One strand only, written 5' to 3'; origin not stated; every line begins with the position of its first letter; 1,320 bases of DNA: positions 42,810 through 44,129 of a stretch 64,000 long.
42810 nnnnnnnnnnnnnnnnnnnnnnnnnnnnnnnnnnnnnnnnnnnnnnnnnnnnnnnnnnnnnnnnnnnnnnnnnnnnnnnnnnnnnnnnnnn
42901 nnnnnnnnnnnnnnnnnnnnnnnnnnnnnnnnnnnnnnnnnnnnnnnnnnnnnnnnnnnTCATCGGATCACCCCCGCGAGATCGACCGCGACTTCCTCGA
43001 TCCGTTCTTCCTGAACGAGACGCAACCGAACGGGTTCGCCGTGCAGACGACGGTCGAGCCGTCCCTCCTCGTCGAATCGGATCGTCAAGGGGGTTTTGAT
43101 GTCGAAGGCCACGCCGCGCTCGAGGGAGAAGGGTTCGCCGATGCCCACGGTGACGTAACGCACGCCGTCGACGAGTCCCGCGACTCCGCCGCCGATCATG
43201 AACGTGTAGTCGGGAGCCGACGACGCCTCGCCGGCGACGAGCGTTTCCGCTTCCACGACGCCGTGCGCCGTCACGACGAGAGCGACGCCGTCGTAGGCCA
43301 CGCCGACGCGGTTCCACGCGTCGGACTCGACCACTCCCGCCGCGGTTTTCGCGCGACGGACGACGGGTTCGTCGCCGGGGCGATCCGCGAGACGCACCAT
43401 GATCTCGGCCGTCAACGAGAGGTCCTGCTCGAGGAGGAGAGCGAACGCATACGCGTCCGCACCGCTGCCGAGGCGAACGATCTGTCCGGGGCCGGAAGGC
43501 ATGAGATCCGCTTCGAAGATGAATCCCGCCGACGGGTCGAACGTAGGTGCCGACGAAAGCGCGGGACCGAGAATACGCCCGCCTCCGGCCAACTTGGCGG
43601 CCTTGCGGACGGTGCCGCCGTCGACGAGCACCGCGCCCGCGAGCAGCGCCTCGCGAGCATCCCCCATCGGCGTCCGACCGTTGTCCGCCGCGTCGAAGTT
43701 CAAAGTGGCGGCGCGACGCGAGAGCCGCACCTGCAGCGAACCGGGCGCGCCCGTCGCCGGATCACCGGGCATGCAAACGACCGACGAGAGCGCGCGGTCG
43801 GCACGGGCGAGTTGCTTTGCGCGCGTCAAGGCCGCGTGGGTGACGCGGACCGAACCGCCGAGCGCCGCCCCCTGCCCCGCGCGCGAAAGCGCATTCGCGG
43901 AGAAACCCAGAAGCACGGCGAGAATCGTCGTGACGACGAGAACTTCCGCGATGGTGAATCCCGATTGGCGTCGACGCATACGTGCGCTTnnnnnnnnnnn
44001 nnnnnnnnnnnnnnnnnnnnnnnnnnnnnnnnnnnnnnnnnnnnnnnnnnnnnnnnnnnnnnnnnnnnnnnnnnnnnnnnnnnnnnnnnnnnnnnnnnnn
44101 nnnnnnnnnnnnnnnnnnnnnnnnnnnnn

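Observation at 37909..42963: Giant (1684 aa) GspK-like protein, about five times the size of canonical GspK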

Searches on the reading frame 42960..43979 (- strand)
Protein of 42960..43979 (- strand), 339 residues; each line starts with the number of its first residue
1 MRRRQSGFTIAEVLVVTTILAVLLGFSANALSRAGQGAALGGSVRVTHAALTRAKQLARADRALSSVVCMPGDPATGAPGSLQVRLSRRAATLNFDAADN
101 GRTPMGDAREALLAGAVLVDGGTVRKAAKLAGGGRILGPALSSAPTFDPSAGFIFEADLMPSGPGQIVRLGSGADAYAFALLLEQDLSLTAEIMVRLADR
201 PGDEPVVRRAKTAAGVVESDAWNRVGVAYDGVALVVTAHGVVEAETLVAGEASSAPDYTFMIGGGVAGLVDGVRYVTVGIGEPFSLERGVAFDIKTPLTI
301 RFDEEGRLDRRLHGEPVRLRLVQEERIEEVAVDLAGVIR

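Call 5: search_protein_families(library=pfam, proteins=[window:42960-43979:-], max_evalue=0.1)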
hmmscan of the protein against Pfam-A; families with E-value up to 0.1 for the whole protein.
window:42960-43979:- (339 aa): 1 family
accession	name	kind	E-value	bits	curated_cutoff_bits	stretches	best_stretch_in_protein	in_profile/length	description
PF07963.17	N_methyl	-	8.9e-07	28.7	21.2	1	2-26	1-25/27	Prokaryotic N-terminal methylation motif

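Call 6: search_protein_families(library=ncbifam, proteins=[window:42960-43979:-], max_evalue=0.1)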
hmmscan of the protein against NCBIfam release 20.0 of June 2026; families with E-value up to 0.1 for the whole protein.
window:42960-43979:- (339 aa): 5 families
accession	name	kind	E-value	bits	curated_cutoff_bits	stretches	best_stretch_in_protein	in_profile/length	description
TIGR02532.1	IV_pilin_GFxxxE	domain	0.00015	21.4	16.3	1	5-26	1-22/24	prepilin-type N-terminal cleavage/methylation domain-containing protein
TIGR02596.1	TIGR02596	subfamily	0.0012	18.9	70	1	8-60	1-53/196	Verru_Chthon cassette protein D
TIGR01708.2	typeII_sec_gspH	equivalog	0.018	15.1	80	1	5-58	1-54/169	type II secretion system minor pseudopilin GspH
NF007862.0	PRK10574.1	equivalog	0.048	13.8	138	1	3-41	2-40/145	prepilin peptidase-dependent pilin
NF007800.0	PRK10506.1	equivalog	0.077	12.8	158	0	3-59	6-62/163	prepilin peptidase-dependent protein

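Call 71: search_solved_structures(query=A7, max_evalue=10)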
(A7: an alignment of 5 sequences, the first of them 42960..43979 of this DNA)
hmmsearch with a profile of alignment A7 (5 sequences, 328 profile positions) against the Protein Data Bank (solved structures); distinct sequences matched with E-value up to 10: 20.
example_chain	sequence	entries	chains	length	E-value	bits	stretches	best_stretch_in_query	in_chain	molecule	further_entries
9egp_A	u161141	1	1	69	0.0005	22.6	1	4-50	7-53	Geopilin domain 1 protein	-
5hon_A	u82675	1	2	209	0.00091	21.8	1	204-264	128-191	Extracellular arabinanase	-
7tgg_A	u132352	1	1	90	0.002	20.6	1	4-46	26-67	Geopilin domain 1 protein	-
8sl1_A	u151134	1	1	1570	0.016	17.6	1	199-252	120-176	Pappalysin-2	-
5ho0_A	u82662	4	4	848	0.026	17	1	204-264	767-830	Extracellular arabinanase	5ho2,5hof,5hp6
8pfb_G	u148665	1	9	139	0.028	16.9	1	8-36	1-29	Type IV pilin PilE1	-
2m7g_A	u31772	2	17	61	0.05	16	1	8-54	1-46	Geopilin domain 1 protein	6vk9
9laa_A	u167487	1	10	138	0.12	14.8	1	1-31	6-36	Type IV pilin protein PilA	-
6xxe_A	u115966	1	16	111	0.15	14.5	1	8-72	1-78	Uncharacterized protein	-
1oqw_A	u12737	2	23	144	0.17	14.3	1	8-62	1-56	Fimbrial protein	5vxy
9lab_B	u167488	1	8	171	0.17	14.3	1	3-57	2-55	MSHA major pilin subunit MshA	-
6gv9_A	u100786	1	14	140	0.31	13.4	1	8-33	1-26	Prepilin peptidase-dependent protein D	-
8a7d_C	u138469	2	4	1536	0.65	12.4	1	205-255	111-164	Pappalysin-1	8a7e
7y5n_C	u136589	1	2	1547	0.65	12.4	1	205-255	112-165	Pappalysin-1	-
7ufg_A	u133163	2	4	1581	0.67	12.3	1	205-255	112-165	Pappalysin-1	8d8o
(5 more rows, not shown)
